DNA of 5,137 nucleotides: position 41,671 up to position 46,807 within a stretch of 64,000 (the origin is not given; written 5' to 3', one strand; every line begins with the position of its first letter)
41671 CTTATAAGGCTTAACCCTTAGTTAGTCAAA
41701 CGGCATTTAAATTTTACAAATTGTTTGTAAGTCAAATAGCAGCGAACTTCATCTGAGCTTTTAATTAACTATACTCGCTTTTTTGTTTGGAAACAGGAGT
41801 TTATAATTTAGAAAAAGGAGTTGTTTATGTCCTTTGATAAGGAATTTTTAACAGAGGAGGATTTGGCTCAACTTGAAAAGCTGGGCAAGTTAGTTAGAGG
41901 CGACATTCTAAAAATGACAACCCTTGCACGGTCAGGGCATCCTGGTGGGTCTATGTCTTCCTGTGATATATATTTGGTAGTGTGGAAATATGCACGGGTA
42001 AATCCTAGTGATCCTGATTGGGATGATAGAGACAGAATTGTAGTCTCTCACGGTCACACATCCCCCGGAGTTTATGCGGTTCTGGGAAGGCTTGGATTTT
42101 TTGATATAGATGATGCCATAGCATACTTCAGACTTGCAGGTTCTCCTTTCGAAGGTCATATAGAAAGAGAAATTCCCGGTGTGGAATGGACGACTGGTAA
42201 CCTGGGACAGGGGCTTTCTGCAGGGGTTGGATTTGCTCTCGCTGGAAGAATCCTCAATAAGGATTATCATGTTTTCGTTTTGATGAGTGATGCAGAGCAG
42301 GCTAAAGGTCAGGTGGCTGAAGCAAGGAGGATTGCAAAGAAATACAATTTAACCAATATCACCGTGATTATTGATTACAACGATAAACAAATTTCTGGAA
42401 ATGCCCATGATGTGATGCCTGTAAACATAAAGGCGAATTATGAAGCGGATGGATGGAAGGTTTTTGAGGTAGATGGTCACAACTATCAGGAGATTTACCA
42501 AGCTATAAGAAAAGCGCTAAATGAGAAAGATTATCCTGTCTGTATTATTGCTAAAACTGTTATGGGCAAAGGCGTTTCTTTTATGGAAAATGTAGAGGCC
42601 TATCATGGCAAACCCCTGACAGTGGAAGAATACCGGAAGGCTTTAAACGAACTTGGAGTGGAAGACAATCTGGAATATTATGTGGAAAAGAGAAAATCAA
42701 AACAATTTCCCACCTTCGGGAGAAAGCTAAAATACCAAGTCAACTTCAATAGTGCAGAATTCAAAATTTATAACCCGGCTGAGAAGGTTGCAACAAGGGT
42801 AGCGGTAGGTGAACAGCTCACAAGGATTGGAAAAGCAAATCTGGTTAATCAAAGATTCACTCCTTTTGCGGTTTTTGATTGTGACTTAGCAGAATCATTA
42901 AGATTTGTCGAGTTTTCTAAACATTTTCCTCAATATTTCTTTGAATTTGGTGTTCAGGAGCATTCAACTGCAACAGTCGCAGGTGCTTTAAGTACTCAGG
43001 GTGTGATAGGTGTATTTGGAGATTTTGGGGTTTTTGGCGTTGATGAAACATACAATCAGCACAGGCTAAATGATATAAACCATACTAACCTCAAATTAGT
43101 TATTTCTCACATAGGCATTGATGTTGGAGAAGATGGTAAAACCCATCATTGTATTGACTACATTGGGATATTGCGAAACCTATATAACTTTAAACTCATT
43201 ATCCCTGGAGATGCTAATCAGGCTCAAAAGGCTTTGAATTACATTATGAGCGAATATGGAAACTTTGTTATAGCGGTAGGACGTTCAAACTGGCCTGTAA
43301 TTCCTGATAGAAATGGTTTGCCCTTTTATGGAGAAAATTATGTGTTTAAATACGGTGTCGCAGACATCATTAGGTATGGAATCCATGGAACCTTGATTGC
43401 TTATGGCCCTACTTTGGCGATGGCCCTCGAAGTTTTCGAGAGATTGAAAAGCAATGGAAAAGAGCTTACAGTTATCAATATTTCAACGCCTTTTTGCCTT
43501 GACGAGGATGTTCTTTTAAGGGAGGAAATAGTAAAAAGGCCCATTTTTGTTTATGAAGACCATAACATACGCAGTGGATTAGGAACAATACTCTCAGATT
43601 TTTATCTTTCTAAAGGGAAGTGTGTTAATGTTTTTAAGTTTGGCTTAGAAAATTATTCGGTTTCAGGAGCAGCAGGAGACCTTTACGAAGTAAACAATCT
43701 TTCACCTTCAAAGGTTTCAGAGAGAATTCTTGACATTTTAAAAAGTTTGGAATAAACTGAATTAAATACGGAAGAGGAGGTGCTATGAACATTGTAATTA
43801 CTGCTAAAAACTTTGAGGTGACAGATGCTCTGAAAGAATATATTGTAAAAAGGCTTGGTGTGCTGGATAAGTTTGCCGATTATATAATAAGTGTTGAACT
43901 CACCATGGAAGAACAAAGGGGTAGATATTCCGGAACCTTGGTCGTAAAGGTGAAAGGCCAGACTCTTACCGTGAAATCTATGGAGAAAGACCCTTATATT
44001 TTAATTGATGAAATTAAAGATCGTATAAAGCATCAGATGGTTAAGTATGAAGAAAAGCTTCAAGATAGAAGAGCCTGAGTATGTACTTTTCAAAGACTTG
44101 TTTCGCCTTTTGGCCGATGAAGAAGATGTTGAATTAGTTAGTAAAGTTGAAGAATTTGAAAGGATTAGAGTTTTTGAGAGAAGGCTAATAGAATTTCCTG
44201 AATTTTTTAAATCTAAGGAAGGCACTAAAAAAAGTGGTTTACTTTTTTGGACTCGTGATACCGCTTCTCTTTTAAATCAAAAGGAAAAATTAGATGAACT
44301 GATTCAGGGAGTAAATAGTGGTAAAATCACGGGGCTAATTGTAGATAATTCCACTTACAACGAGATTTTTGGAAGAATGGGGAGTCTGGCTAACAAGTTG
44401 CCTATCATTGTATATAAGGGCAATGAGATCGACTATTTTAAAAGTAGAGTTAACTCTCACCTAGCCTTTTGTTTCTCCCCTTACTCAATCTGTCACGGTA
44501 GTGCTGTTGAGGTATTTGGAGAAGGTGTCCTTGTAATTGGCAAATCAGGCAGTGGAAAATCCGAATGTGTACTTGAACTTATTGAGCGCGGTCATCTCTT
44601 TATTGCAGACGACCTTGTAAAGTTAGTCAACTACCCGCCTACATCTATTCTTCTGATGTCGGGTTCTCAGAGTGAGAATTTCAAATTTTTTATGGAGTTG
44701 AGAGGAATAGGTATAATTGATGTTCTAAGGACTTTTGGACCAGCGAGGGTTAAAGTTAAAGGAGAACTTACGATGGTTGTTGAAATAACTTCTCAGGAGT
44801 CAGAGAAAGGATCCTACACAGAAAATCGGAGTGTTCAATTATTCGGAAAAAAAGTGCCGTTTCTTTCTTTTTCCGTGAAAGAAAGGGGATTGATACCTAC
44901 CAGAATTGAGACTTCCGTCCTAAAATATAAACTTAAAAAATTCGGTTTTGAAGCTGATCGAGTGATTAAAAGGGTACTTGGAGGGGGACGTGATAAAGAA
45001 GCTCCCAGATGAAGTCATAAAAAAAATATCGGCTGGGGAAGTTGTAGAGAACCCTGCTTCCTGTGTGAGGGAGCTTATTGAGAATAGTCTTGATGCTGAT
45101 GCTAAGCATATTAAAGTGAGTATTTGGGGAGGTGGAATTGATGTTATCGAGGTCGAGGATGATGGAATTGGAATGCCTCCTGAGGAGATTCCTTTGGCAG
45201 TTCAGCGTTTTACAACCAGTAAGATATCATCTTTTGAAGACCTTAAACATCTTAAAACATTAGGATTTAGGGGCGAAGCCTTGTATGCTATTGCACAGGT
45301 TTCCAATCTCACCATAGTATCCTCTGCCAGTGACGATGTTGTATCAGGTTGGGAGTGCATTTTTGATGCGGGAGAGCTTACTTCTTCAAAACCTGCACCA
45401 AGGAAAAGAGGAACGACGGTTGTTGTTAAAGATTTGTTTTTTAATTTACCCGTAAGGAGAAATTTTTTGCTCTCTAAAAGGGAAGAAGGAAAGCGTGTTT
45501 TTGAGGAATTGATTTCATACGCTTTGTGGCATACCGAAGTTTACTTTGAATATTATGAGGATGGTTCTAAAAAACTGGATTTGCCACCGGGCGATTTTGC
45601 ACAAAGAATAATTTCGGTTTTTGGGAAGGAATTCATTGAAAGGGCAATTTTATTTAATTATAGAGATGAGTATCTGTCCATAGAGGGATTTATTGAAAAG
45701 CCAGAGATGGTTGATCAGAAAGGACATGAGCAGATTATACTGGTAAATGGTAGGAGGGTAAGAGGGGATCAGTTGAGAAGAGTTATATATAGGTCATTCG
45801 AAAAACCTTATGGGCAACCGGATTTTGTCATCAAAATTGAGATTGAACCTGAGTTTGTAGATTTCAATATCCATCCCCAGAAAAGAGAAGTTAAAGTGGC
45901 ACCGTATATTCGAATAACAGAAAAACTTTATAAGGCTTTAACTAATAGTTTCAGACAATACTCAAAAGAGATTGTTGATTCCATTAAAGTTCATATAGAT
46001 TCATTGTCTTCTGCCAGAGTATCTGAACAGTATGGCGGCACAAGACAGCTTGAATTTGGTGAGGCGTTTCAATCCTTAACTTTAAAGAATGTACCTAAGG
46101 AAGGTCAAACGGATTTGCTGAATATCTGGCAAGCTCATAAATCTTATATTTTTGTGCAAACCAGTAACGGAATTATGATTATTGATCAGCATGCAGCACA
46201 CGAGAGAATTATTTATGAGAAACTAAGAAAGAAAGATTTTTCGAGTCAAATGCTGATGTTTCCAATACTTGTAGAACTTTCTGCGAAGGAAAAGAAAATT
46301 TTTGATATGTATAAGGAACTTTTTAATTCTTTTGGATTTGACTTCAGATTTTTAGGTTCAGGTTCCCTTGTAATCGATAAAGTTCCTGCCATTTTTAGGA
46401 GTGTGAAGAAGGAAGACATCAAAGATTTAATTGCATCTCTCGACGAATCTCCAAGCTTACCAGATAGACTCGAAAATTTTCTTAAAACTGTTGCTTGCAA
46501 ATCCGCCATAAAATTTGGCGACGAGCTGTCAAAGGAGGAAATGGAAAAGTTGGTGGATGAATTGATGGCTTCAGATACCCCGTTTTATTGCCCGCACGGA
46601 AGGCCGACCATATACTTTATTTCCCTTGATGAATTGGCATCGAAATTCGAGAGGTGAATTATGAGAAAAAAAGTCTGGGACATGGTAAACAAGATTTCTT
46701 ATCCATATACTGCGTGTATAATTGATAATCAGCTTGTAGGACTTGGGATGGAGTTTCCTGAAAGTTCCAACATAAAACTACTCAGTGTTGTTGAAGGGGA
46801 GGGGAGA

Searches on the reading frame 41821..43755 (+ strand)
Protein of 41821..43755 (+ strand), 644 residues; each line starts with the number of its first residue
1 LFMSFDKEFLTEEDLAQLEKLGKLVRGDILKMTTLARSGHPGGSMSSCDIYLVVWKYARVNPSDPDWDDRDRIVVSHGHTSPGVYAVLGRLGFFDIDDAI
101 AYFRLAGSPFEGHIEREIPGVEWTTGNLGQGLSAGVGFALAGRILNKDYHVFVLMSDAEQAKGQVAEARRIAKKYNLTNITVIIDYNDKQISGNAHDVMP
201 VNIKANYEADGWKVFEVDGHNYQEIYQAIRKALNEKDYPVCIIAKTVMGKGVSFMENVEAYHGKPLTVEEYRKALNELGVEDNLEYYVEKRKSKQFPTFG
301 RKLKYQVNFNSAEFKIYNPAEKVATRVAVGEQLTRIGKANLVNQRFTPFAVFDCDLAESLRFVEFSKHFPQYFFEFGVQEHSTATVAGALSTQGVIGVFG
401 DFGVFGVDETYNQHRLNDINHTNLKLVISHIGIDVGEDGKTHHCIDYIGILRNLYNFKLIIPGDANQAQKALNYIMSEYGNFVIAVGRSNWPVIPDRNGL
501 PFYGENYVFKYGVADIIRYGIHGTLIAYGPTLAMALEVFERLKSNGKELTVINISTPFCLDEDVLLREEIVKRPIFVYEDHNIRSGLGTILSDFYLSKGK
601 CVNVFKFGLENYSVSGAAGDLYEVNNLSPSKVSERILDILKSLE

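Call 42: search_protein_families(library=pfam, proteins=[window:41821-43755:+], max_evalue=0.00001)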
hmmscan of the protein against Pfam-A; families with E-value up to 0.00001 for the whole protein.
window:41821-43755:+ (644 aa): 4 families
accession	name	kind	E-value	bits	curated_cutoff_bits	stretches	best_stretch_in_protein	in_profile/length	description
PF00456.26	Transketolase_N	-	1.4e-52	179.2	22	1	35-298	19-295/334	Transketolase, thiamine diphosphate binding domain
PF02779.29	Transket_pyr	-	7.4e-19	68.5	27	1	323-490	3-171/174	Transketolase, pyrimidine binding domain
PF02780.25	Transketolase_C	-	4.7e-11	43.1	25.9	1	513-632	2-124/124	Transketolase, C-terminal domain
PF00676.26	E1_dh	-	4.6e-06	26.3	22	1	120-233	95-208/300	Dehydrogenase E1 component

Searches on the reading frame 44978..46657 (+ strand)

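Call 42: search_protein_families(library=pfam, proteins=[window:44978-46657:+], max_evalue=0.00001)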
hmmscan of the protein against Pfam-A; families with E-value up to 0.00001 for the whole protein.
window:44978-46657:+ (559 aa): 4 families
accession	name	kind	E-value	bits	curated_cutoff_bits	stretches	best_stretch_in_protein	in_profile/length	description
PF08676.16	MutL_C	-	1.9e-34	118.8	25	1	384-517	2-142/142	MutL C terminal dimerisation domain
PF01119.25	DNA_mis_repair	-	1e-23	83.7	26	1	211-324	1-117/119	DNA mismatch repair protein, C-terminal domain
PF13589.12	HATPase_c_3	-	1.3e-10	41.8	25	1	28-121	5-98/137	Histidine kinase-, DNA gyrase B-, and HSP90-like ATPase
PF02518.31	HATPase_c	-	4.6e-10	40.4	26.4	1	28-84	8-64/111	Histidine kinase-, DNA gyrase B-, and HSP90-like ATPase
